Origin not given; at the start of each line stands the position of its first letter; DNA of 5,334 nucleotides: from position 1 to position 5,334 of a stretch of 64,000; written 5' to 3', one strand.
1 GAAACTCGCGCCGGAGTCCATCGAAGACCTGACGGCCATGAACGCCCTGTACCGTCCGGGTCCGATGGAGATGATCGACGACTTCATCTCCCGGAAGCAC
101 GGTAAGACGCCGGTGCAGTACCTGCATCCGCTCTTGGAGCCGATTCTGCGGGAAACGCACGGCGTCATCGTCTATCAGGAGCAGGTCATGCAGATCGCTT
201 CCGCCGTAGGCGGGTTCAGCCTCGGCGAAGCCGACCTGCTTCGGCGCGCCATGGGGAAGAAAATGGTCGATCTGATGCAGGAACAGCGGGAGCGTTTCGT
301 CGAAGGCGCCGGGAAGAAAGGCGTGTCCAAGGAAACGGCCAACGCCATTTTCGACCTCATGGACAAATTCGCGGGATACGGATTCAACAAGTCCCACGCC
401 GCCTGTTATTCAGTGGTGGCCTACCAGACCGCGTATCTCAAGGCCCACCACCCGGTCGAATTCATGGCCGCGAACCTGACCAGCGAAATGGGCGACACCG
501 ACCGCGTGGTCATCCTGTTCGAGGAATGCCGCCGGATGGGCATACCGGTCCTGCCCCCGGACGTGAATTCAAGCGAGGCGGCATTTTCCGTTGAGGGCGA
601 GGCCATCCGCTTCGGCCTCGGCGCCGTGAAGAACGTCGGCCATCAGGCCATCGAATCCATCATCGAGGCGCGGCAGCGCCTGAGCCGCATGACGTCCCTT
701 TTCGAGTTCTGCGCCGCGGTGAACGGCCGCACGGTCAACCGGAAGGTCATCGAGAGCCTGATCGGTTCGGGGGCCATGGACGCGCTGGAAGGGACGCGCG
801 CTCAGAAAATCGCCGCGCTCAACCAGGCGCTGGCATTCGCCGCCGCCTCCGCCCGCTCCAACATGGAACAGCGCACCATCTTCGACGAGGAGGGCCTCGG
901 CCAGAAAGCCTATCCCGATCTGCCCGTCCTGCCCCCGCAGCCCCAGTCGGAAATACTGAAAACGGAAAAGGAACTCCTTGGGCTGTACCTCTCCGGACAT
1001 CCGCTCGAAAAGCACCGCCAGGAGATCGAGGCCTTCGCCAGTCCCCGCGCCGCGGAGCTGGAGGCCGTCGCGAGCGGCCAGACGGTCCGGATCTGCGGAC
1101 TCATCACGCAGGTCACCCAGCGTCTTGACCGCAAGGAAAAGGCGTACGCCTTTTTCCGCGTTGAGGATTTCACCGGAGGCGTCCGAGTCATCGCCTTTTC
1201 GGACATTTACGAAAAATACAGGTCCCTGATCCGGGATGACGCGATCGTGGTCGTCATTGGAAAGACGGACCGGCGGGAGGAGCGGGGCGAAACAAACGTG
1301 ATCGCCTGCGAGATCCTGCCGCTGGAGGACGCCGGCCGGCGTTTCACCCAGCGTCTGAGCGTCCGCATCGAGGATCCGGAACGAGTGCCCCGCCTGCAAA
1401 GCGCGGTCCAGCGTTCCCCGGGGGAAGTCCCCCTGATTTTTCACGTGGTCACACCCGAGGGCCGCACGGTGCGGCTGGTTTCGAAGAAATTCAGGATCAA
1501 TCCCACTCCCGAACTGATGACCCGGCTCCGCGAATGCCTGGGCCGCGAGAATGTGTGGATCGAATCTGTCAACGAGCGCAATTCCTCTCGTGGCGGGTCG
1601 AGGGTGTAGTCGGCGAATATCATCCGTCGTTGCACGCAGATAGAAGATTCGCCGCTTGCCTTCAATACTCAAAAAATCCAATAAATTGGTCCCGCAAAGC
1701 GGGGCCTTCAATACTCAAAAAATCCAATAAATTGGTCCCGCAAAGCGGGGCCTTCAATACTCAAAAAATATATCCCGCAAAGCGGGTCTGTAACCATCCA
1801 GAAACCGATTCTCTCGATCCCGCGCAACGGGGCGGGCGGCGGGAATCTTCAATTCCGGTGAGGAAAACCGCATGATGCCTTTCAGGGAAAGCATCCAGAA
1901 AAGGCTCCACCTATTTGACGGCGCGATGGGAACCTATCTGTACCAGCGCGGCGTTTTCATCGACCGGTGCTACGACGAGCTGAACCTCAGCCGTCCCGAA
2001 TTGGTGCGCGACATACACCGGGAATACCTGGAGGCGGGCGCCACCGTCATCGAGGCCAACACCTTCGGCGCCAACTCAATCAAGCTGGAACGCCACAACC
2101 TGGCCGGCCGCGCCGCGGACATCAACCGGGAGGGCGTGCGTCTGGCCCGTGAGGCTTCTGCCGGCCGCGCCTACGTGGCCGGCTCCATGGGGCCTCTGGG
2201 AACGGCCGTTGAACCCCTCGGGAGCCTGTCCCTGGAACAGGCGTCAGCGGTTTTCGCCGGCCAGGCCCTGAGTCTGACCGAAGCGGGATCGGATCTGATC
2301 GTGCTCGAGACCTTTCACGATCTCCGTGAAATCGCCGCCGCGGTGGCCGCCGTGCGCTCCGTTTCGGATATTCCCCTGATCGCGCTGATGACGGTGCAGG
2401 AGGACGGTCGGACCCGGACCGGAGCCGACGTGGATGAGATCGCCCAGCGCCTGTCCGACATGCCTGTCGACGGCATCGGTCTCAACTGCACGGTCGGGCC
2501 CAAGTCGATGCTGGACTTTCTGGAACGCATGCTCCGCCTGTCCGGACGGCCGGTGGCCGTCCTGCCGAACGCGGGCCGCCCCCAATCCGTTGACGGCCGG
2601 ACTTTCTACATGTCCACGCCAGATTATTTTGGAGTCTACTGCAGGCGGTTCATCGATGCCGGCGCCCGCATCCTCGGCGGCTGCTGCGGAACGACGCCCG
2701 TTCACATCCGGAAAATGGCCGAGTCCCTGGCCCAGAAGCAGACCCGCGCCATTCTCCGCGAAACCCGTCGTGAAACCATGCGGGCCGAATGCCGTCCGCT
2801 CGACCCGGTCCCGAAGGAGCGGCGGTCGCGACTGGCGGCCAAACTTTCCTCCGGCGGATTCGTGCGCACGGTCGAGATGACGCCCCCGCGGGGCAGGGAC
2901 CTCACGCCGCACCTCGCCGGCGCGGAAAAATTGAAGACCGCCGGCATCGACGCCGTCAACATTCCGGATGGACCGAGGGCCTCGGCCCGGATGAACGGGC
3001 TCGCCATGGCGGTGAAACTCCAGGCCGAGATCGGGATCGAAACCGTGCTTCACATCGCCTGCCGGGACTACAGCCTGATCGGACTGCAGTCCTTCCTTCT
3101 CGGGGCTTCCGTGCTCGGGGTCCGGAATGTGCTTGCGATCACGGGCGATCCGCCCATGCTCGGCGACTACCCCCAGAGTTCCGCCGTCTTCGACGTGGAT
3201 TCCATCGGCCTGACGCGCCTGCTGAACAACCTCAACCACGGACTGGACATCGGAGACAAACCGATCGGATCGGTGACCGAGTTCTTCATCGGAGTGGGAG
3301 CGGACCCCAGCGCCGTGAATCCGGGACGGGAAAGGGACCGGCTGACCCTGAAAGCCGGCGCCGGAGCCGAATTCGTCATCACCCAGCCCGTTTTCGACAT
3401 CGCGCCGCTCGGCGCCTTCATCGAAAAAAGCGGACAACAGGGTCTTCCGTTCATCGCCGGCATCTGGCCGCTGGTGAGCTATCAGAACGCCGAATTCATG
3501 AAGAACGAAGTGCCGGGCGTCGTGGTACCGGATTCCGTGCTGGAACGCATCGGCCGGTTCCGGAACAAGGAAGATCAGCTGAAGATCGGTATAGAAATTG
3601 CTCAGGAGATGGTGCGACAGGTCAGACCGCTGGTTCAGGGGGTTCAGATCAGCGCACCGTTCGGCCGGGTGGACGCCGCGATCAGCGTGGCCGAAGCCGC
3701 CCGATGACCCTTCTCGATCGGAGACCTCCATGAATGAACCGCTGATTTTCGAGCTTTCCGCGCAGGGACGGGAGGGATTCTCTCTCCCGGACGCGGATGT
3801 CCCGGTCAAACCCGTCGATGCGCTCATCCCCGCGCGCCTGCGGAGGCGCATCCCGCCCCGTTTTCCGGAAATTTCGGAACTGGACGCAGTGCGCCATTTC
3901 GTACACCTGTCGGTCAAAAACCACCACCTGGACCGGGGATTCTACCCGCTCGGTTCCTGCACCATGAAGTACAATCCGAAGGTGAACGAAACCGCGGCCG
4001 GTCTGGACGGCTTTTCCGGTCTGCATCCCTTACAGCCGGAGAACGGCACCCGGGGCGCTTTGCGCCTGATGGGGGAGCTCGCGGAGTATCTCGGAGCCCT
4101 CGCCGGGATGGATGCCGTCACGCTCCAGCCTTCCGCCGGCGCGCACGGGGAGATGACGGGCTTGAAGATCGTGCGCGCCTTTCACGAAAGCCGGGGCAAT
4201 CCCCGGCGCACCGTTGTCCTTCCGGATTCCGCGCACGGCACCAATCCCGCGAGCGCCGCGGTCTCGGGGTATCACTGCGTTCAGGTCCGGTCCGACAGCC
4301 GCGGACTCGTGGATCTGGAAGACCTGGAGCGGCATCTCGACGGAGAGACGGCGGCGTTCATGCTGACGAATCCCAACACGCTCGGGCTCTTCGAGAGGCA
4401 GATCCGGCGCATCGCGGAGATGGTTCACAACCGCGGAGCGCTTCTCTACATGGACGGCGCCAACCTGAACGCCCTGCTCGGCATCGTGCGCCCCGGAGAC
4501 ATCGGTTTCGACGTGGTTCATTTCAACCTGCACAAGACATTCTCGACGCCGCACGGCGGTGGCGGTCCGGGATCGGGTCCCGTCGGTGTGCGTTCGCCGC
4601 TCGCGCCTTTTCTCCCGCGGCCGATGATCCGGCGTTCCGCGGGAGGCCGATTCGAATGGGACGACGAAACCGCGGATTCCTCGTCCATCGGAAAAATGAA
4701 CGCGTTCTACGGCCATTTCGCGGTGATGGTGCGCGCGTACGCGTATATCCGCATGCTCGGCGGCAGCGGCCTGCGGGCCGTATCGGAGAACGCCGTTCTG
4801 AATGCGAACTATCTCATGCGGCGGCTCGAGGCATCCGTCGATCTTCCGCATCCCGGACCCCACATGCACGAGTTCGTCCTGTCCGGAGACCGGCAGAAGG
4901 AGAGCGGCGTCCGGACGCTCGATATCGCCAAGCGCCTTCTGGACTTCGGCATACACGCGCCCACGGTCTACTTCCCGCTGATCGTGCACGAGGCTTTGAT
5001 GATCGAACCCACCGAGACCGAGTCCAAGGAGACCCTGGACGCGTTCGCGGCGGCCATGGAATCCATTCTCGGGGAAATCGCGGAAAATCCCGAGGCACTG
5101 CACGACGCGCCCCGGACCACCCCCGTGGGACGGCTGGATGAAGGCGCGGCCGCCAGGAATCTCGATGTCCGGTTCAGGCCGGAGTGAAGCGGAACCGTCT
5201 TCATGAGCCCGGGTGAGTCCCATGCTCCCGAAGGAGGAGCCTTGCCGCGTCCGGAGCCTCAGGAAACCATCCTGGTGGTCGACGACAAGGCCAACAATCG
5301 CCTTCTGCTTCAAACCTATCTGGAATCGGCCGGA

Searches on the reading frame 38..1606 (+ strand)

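Call 21: search_protein_families(library=pfam, proteins=[window:38-1606:+], max_evalue=0.001)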
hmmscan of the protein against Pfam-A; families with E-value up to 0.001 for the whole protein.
window:38-1606:+ (523 aa): 3 families
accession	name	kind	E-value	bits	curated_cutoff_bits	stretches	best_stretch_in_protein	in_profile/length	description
PF17657.6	DNA_pol3_finger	-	1.7e-38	132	22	1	2-94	71-165/166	Bacterial DNA polymerase III alpha subunit finger domain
PF14579.12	HHH_6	-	2.9e-28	98.4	25.6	1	168-256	1-89/90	Helix-hairpin-helix motif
PF01336.31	tRNA_anti-codon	-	5.6e-11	42.7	27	1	350-428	1-74/75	OB-fold nucleic acid binding domain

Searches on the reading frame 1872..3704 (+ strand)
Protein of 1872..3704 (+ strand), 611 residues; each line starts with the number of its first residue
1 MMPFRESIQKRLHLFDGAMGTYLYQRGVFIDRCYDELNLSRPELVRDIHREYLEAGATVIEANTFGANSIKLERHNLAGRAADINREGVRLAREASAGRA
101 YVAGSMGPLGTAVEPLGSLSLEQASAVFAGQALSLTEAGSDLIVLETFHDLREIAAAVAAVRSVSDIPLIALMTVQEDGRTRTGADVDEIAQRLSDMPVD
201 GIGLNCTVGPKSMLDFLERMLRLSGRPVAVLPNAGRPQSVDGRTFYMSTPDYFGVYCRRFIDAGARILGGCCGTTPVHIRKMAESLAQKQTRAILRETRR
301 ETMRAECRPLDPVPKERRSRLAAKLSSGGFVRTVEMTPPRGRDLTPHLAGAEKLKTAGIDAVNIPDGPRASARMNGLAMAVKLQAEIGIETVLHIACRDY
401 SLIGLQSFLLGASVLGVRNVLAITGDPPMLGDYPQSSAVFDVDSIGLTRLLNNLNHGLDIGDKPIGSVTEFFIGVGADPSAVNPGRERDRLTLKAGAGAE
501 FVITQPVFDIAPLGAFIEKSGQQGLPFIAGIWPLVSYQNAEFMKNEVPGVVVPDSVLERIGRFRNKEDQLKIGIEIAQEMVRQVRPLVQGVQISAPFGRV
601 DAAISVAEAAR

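Call 21: search_protein_families(library=pfam, proteins=[window:1872-3704:+], max_evalue=0.001)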
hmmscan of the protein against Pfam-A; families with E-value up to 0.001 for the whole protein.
window:1872-3704:+ (611 aa): 2 families
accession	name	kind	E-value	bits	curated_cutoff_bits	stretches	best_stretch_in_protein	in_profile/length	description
PF02574.22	S-methyl_trans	-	4.1e-69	234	22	1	14-285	2-282/283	Homocysteine S-methyltransferase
PF02219.23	MTHFR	-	5.9e-34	118.2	24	1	323-584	4-260/287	Methylenetetrahydrofolate reductase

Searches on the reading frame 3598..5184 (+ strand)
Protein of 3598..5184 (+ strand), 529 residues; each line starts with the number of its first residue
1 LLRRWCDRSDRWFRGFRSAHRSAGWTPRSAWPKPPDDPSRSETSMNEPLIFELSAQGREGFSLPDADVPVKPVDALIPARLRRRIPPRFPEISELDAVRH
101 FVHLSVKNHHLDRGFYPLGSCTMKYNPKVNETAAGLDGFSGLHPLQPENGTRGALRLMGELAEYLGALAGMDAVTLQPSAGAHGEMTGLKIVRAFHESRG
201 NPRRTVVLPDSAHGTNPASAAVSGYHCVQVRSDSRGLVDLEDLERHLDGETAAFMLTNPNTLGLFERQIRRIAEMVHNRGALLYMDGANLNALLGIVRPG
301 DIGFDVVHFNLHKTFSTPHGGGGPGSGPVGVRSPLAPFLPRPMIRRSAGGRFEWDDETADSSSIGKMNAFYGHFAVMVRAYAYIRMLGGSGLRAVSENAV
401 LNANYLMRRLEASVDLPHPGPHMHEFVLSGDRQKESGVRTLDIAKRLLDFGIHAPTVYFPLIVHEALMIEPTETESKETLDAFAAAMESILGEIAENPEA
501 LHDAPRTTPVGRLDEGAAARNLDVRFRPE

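Call 21: search_protein_families(library=pfam, proteins=[window:3598-5184:+], max_evalue=0.001)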
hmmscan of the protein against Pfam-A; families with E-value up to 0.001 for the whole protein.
window:3598-5184:+ (529 aa): 4 families
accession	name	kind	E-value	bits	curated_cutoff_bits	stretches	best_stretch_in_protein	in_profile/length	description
PF21478.3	GcvP2_C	-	9.4e-26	90.5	27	1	396-497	2-105/122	Glycine dehydrogenase, C-terminal domain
PF00266.25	Aminotran_5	-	5.6e-07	29.3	21.5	1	201-320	86-207/371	Aminotransferase class-V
PF02347.22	GDC-P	-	1.1e-05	25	26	1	76-335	30-279/429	Glycine cleavage system P-protein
PF01212.27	Beta_elim_lyase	-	0.0007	19.4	27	0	161-320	37-206/288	Beta-eliminating lyase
